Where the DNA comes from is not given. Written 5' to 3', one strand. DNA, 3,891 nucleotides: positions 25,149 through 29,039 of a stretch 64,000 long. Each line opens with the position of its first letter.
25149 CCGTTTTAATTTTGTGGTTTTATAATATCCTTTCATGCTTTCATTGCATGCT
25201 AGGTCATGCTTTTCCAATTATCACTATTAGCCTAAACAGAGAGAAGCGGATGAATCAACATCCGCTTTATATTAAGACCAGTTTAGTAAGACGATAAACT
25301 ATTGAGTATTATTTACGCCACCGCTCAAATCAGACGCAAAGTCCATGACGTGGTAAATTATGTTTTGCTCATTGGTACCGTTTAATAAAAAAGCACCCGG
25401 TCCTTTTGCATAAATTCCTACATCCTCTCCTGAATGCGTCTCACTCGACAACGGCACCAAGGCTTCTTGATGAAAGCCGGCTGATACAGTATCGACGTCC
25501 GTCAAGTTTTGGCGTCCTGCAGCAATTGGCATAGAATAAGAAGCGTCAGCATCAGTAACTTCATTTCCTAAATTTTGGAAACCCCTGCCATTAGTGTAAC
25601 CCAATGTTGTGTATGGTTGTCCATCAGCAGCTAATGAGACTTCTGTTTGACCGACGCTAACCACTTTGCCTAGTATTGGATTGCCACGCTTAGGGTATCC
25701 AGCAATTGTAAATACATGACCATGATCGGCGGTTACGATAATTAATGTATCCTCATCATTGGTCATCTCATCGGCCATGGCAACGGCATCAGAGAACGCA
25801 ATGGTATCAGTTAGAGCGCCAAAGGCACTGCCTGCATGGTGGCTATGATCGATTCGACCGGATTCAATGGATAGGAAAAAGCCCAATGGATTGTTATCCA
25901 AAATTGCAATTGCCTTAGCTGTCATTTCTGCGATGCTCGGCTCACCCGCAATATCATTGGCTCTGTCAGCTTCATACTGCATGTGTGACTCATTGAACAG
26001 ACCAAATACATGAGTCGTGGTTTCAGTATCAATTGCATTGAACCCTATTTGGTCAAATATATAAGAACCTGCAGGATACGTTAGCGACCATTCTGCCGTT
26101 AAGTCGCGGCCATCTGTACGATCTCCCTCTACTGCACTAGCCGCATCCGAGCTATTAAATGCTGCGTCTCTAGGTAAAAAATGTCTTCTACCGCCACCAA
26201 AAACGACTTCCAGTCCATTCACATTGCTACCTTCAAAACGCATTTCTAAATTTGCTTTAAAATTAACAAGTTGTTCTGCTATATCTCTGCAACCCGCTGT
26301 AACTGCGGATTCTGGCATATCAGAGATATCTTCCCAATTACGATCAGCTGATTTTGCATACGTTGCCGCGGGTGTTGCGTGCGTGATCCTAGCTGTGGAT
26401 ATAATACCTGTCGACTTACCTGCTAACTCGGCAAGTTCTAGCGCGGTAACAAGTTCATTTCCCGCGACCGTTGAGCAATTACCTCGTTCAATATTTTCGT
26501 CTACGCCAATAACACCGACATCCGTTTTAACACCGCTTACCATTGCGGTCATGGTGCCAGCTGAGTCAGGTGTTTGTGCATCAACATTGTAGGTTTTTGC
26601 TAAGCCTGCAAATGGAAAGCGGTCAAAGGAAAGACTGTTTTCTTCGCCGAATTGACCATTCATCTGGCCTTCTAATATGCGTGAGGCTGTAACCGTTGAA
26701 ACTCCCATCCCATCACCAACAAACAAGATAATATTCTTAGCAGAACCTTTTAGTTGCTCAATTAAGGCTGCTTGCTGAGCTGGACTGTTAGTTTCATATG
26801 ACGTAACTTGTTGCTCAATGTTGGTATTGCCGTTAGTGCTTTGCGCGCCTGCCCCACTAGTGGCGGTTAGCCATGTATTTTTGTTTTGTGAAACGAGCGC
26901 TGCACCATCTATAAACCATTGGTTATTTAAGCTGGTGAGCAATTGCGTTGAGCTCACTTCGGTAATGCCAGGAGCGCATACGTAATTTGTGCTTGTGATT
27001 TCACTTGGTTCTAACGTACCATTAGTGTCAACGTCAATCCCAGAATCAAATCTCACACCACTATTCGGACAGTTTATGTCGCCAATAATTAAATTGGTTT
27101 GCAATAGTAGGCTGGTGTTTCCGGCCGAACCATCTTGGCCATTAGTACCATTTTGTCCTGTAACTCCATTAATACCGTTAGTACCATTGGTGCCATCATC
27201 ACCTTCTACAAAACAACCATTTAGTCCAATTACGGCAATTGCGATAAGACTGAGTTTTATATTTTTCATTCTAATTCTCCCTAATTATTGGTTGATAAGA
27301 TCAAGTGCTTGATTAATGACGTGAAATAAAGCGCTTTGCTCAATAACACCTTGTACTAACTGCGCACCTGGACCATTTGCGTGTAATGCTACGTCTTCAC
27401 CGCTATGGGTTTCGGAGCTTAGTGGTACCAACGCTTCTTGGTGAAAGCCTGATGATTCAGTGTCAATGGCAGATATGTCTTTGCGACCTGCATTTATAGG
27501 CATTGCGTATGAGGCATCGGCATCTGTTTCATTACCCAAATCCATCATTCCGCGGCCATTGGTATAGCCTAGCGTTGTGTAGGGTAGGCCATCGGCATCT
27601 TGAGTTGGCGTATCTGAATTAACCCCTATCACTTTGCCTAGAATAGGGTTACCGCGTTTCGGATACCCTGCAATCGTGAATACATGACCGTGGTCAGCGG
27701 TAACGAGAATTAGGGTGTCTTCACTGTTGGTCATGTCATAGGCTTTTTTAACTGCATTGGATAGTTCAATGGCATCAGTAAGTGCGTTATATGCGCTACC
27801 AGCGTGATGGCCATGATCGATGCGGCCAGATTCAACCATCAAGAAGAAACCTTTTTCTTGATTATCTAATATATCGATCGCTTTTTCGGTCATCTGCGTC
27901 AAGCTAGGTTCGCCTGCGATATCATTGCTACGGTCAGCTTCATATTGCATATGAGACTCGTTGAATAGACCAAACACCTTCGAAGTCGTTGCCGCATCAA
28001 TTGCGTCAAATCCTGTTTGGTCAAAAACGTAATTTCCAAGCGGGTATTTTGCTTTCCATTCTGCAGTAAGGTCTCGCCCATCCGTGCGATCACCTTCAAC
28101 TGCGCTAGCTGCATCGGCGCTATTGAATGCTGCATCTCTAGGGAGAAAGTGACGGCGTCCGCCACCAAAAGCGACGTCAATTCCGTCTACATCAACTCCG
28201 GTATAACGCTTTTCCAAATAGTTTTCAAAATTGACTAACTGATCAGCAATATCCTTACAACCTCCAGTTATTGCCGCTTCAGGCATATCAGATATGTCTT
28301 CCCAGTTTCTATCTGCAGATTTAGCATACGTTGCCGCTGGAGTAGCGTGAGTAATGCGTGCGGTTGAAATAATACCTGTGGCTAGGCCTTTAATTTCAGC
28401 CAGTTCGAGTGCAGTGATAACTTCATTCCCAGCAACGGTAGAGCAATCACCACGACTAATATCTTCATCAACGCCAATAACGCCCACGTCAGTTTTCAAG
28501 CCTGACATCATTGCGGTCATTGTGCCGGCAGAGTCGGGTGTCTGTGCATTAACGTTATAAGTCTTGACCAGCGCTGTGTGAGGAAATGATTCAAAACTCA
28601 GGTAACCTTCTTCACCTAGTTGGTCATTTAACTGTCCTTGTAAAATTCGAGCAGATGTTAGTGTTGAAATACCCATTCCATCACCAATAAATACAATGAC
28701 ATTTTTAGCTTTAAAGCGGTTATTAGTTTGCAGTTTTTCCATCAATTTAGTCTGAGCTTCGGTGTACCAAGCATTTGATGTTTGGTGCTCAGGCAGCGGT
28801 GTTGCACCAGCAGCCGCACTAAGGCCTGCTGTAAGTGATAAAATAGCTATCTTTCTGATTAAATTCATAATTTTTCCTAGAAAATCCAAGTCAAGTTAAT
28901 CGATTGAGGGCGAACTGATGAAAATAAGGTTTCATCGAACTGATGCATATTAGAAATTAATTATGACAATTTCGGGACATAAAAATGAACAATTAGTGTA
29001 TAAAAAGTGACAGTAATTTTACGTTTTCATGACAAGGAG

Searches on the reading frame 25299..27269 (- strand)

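Call 62: search_protein_families(library=pfam, proteins=[window:25299-27269:-], max_evalue=0.001)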
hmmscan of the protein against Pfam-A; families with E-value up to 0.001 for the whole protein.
window:25299-27269:- (656 aa): 3 families
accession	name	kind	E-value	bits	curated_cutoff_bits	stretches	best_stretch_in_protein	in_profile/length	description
PF00245.25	Alk_phosphatase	-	7.2e-127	424.3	24.4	1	177-646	1-421/423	Alkaline phosphatase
PF23657.1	DUF7151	-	5.2e-12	46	27.2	1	55-98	4-46/46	Domain of unknown function (DUF7151)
PF01391.23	Collagen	-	0.00095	19.3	27.2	0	23-50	28-55/60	Collagen triple helix repeat (20 copies)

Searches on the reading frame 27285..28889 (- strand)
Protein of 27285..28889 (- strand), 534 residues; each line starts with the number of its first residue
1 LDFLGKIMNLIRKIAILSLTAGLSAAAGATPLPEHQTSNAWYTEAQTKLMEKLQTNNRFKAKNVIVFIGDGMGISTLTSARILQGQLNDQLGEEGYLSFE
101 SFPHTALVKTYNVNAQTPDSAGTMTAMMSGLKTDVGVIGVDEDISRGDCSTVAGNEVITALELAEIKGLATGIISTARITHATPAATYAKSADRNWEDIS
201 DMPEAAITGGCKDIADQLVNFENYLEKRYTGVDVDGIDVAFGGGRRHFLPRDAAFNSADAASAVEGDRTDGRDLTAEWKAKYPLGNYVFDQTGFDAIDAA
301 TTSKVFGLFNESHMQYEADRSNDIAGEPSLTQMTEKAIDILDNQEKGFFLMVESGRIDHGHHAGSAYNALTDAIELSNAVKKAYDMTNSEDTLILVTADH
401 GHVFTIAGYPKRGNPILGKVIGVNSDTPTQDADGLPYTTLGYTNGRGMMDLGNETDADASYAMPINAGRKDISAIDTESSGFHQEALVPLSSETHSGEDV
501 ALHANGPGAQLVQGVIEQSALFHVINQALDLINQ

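Call 62: search_protein_families(library=pfam, proteins=[window:27285-28889:-], max_evalue=0.001)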
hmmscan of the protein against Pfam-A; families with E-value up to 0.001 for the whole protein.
window:27285-28889:- (534 aa): 1 family
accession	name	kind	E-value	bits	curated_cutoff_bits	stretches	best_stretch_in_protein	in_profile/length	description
PF00245.25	Alk_phosphatase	-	1.2e-126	423.6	24.4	1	61-530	1-422/423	Alkaline phosphatase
